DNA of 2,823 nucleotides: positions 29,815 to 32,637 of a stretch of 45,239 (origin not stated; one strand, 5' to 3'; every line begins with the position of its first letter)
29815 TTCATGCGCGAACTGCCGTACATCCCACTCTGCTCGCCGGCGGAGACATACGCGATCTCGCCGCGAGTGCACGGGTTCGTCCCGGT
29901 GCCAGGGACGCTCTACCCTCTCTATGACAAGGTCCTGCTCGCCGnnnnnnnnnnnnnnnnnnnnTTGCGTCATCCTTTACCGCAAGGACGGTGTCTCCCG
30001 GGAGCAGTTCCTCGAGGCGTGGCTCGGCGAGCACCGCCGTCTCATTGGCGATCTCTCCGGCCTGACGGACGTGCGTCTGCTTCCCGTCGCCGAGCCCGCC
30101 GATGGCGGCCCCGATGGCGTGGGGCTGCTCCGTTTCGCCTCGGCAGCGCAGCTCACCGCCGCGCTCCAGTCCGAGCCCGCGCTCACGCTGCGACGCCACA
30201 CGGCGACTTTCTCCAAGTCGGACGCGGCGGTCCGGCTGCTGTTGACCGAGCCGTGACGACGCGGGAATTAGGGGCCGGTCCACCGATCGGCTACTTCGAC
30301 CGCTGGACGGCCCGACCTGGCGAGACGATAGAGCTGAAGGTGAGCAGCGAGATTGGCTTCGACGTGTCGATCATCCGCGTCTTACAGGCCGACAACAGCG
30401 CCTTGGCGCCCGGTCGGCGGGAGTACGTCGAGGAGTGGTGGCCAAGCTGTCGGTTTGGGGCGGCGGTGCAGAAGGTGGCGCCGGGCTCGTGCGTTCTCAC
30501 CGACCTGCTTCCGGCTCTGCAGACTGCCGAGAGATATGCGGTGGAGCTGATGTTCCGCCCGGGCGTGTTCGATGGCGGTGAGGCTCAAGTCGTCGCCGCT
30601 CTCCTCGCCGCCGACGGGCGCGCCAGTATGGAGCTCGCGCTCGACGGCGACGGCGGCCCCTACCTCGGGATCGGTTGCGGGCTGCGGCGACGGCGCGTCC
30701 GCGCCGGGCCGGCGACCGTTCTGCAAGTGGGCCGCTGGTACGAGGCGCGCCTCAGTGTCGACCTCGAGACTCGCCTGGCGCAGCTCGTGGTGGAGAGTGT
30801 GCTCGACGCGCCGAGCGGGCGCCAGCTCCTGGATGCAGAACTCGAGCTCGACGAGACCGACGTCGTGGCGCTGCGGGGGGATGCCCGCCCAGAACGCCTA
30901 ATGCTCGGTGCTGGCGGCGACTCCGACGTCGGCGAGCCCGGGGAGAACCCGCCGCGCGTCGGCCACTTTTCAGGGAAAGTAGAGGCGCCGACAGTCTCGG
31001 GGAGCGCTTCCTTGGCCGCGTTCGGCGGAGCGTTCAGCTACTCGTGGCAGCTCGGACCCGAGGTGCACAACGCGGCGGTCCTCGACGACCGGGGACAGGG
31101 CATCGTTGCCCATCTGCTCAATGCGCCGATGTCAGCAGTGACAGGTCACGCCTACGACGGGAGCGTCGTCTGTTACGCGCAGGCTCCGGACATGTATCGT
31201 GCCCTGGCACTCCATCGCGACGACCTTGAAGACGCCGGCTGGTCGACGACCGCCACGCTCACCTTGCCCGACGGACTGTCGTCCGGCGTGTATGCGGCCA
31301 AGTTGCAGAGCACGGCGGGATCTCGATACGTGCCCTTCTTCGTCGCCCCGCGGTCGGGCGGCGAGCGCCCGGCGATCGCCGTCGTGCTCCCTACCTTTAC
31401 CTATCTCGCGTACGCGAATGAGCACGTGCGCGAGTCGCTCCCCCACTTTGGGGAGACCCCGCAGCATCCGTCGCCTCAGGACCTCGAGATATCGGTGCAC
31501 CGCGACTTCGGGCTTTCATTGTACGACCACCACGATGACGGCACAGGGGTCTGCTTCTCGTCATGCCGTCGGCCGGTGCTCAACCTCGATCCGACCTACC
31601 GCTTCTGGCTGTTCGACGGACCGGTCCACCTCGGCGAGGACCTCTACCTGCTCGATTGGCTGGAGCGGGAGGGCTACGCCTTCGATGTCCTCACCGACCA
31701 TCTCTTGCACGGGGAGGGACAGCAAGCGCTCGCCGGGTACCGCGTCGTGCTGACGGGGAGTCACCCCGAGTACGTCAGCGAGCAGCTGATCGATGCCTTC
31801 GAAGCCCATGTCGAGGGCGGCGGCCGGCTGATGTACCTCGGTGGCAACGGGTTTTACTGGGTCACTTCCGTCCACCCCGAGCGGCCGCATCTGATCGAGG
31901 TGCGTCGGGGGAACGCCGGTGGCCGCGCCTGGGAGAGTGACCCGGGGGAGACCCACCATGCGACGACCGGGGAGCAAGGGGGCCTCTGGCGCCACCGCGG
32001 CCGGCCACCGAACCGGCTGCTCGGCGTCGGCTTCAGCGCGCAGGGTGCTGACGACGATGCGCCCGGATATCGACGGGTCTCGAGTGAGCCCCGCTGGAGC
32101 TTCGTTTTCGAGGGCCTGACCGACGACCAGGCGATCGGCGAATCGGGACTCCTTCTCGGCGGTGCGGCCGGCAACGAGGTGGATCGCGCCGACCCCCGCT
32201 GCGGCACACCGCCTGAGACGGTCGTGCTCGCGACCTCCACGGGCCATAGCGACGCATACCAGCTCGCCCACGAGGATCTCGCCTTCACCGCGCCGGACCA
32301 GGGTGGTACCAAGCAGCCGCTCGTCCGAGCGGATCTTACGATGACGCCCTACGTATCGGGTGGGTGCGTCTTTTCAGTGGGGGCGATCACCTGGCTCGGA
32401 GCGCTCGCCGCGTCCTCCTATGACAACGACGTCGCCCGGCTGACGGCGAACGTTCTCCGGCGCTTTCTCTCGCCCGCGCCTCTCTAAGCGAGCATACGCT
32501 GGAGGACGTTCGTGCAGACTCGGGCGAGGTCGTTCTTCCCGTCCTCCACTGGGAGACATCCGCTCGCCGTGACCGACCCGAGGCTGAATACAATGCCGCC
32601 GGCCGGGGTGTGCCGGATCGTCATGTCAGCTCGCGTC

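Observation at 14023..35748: An exact LacI-type palindrome at three promoter-like positions ties a 21.7-kb, 20-gene block into one putative regulon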

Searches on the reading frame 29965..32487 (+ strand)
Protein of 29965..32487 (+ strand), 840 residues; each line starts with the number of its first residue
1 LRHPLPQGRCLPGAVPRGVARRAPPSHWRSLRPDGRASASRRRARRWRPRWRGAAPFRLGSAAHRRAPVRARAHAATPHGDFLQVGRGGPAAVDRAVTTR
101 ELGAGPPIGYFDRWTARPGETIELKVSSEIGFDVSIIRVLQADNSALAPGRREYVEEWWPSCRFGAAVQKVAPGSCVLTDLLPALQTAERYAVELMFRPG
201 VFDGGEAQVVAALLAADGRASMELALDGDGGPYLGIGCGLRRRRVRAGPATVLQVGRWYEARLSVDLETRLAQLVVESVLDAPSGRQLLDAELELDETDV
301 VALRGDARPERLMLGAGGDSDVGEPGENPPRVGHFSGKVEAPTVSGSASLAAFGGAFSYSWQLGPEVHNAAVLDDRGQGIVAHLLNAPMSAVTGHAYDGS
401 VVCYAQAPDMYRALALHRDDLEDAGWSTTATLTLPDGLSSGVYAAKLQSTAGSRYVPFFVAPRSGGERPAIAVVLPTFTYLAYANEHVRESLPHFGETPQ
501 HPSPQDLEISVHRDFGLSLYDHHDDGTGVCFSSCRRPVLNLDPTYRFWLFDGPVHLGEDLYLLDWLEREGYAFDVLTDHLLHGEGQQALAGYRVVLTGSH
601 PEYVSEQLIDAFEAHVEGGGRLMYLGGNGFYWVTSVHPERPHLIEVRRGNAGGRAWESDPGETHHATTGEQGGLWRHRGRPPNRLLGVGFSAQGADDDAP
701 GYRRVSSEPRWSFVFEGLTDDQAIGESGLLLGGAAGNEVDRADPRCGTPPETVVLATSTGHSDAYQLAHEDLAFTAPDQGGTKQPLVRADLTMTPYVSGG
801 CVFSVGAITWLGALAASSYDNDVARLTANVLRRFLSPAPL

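Call 9: search_protein_families(library=pfam, proteins=[window:29965-32487:+])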
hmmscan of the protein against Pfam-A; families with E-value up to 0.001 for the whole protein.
window:29965-32487:+ (840 aa): 1 family
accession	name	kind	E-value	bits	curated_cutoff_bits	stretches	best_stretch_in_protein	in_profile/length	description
PF20254.3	DMFA2_C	-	6.1e-91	306.1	27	1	392-820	4-373/374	N,N-dimethylformamidase beta subunit-like, C-terminal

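Call 51: search_protein_families(library=ncbifam, proteins=[window:29965-32487:+], max_evalue=0.00001)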
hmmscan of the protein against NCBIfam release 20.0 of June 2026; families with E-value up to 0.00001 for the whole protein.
window:29965-32487:+ (840 aa): 0 families

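Call 67: search_solved_structures(query=window:29965-32487:+, max_evalue=0.001)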
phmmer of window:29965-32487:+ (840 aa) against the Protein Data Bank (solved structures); distinct sequences matched with E-value up to 0.001: 5.
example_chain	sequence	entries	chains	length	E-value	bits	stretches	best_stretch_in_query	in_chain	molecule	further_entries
6lvb_A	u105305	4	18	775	2.9e-116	392.8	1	109-839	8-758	N,N-dimethylformamidase large subunit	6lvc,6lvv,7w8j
6lve_A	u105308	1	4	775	2.1e-115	389.9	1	109-839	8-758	N,N-dimethylformamidase large subunit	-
6lvd_A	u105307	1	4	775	5.4e-115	388.6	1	109-839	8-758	N,N-dimethylformamidase large subunit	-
8huy_A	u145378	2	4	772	1.2e-99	337.8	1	109-835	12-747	Chains: A,B | N-acetyl-(R)-beta-phenylalanine acylase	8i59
8i5a_A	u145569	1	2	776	1.2e-99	337.8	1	109-835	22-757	N-acetyl-(R)-beta-phenylalanine acylase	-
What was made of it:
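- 28489..32487 (+): SBP_bac_5 homologue without a signal peptide (SBP2, 28489-29952) and DMFase-large-subunit homologue DMF1 (29965-32487). DMF1 matches the solved DMFase large subunit 6lvb at E = 3e-116 (call 67).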
